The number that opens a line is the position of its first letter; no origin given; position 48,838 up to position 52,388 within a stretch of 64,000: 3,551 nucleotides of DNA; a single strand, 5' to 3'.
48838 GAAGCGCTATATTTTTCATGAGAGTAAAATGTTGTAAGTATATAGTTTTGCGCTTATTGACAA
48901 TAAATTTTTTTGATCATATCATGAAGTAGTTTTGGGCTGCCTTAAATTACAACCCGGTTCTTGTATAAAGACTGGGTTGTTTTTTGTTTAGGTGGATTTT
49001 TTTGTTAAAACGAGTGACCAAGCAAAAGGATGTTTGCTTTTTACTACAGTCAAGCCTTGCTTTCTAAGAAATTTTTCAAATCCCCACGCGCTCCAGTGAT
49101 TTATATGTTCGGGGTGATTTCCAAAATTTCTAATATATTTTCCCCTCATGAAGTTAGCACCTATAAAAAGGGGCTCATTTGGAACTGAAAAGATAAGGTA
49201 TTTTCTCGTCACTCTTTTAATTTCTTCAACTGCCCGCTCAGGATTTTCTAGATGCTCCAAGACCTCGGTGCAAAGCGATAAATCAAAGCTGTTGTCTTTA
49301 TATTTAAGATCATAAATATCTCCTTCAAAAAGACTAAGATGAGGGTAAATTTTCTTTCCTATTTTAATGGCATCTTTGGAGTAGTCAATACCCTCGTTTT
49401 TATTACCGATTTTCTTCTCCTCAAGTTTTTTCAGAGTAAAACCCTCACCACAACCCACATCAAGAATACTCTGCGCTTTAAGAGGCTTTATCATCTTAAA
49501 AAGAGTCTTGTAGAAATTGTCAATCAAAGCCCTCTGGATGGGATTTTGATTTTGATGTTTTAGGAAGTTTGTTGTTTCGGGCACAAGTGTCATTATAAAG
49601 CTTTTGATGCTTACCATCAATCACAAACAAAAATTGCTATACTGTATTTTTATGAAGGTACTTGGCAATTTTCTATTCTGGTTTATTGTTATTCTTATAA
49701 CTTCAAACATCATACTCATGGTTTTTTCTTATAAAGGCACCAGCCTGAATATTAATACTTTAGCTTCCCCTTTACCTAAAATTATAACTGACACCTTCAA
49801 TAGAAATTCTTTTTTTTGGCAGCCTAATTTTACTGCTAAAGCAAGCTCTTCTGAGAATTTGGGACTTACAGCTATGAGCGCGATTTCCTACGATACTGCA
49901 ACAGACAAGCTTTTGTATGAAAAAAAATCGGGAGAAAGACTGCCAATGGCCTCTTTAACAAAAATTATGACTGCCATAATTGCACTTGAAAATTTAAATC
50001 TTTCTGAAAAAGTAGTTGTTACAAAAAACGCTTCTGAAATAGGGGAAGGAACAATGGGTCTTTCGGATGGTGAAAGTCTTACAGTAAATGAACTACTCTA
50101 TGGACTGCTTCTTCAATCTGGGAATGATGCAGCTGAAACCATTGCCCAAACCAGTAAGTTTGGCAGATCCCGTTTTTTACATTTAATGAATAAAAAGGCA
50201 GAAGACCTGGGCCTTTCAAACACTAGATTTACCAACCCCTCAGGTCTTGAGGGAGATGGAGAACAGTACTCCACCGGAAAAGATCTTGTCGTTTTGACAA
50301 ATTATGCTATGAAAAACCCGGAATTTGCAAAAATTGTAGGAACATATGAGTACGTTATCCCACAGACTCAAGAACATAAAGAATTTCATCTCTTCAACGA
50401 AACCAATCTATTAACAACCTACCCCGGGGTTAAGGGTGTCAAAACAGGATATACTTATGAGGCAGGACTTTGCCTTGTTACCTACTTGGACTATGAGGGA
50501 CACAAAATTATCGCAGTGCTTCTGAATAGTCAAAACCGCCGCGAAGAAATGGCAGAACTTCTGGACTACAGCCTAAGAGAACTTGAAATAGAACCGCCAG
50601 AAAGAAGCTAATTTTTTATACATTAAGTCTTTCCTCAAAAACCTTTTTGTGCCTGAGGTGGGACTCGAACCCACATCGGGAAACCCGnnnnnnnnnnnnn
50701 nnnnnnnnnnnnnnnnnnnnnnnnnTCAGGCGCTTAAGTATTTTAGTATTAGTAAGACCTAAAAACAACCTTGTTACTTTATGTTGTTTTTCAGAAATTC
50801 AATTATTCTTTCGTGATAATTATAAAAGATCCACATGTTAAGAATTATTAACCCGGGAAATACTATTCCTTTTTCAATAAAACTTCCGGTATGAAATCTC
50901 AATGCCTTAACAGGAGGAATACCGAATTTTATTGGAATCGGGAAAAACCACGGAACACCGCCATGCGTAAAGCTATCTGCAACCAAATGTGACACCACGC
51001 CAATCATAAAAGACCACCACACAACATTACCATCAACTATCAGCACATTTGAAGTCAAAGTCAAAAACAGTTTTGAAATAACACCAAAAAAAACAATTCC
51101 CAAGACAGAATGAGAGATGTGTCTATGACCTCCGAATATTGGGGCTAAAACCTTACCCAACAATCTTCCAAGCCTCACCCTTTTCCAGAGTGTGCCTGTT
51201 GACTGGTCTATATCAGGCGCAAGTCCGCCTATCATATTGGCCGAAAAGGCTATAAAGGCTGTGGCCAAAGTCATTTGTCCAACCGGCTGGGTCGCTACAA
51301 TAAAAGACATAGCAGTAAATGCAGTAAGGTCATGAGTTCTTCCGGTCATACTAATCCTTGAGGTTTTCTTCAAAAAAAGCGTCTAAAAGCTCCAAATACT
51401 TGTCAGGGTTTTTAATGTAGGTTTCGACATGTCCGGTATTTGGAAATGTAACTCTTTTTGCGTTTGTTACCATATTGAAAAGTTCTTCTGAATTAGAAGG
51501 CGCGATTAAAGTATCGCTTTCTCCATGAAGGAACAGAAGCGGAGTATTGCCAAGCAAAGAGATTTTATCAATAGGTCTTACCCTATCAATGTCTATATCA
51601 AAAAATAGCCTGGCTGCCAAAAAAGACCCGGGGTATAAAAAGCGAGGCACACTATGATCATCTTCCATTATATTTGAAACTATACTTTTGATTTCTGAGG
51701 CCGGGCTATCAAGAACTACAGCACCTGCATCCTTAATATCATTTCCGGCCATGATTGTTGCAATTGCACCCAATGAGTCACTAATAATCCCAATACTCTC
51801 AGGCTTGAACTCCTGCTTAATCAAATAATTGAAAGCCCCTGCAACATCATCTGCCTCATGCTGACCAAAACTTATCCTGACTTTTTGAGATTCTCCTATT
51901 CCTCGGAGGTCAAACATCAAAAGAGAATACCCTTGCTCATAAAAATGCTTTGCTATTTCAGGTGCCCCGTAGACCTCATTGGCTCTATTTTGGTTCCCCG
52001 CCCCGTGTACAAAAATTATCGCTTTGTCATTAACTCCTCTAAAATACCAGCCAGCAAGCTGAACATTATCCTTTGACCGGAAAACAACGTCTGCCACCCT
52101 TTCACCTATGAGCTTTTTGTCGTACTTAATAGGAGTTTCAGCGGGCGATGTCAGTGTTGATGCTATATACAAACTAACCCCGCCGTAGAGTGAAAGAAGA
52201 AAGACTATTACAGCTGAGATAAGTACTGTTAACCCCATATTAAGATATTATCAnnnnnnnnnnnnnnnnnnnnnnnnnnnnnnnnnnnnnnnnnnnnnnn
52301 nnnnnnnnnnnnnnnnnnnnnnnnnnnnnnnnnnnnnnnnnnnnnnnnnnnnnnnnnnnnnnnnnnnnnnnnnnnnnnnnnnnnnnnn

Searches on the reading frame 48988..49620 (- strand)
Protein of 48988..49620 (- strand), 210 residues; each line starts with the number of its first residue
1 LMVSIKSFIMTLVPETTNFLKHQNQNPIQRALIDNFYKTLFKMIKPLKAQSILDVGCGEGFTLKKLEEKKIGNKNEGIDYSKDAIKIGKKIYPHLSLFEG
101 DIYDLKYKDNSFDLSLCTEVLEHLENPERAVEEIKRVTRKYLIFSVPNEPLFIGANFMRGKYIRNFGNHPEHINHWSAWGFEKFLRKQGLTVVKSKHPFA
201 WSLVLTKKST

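Call 80: search_protein_families(library=pfam, proteins=[window:48988-49620:-], max_evalue=0.00001)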
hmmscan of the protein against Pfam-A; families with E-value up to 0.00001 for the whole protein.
window:48988-49620:- (210 aa): 6 families
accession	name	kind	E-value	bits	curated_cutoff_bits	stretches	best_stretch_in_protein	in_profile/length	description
PF08241.18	Methyltransf_11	-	7.1e-20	71.9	21.2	1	53-140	1-89/95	Methyltransferase domain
PF13489.12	Methyltransf_23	-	1.9e-18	67.2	27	1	43-194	19-163/164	Methyltransferase domain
PF13847.12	Methyltransf_31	-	7.8e-17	61.7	27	1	48-146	3-109/145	Methyltransferase domain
PF13649.12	Methyltransf_25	-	3e-16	60.3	27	1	52-140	1-95/97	Methyltransferase domain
PF07021.18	MetW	-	2.1e-12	47.5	21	1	40-148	7-111/193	Methionine biosynthesis protein MetW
PF08242.18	Methyltransf_12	-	4.5e-12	47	30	1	53-138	1-92/98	Methyltransferase domain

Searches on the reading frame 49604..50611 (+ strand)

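Call 80: search_protein_families(library=pfam, proteins=[window:49604-50611:+], max_evalue=0.00001)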
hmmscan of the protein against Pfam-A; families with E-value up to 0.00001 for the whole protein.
window:49604-50611:+ (335 aa): 2 families
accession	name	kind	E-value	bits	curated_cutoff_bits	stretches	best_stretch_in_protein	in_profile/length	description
PF00768.25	Peptidase_S11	-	3.9e-49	167.7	27.6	1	85-310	7-238/239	D-alanyl-D-alanine carboxypeptidase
PF13354.11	Beta-lactamase2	-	2.5e-06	27.4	22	1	101-229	10-140/214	Beta-lactamase enzyme family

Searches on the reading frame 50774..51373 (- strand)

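Call 80: search_protein_families(library=pfam, proteins=[window:50774-51373:-], max_evalue=0.00001)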
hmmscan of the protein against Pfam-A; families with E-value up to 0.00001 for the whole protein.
window:50774-51373:- (199 aa): 2 families
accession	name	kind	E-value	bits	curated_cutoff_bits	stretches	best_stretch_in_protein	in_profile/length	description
PF04307.19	YdjM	-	9.3e-23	81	29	1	9-165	1-141/176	YdjM inner membrane protein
PF00882.24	Zn_dep_PLPC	-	2e-06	28.3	26.8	1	41-142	24-98/167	Zinc dependent phospholipase C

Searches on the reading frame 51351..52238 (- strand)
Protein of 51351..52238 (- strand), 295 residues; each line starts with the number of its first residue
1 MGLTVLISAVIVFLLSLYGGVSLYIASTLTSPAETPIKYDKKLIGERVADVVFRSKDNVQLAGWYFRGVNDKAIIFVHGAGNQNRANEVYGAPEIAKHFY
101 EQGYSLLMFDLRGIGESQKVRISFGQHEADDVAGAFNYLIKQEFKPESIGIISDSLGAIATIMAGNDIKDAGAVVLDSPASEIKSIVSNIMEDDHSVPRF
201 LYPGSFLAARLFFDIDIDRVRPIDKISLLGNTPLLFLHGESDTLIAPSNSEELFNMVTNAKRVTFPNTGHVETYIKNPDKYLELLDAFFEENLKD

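Call 80: search_protein_families(library=pfam, proteins=[window:51351-52238:-], max_evalue=0.00001)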
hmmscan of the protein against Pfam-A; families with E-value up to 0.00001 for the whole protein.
window:51351-52238:- (295 aa): 3 families
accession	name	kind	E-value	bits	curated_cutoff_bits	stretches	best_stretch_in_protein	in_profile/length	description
PF12146.15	Hydrolase_4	-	2e-14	53.9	27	1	71-187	4-117/239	Serine aminopeptidase, S33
PF00561.26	Abhydrolase_1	-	2.5e-11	44.1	25.8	1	73-187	2-113/245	alpha/beta hydrolase fold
PF00326.27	Peptidase_S9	-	2.4e-07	30.9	22.6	1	99-294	10-211/213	Prolyl oligopeptidase family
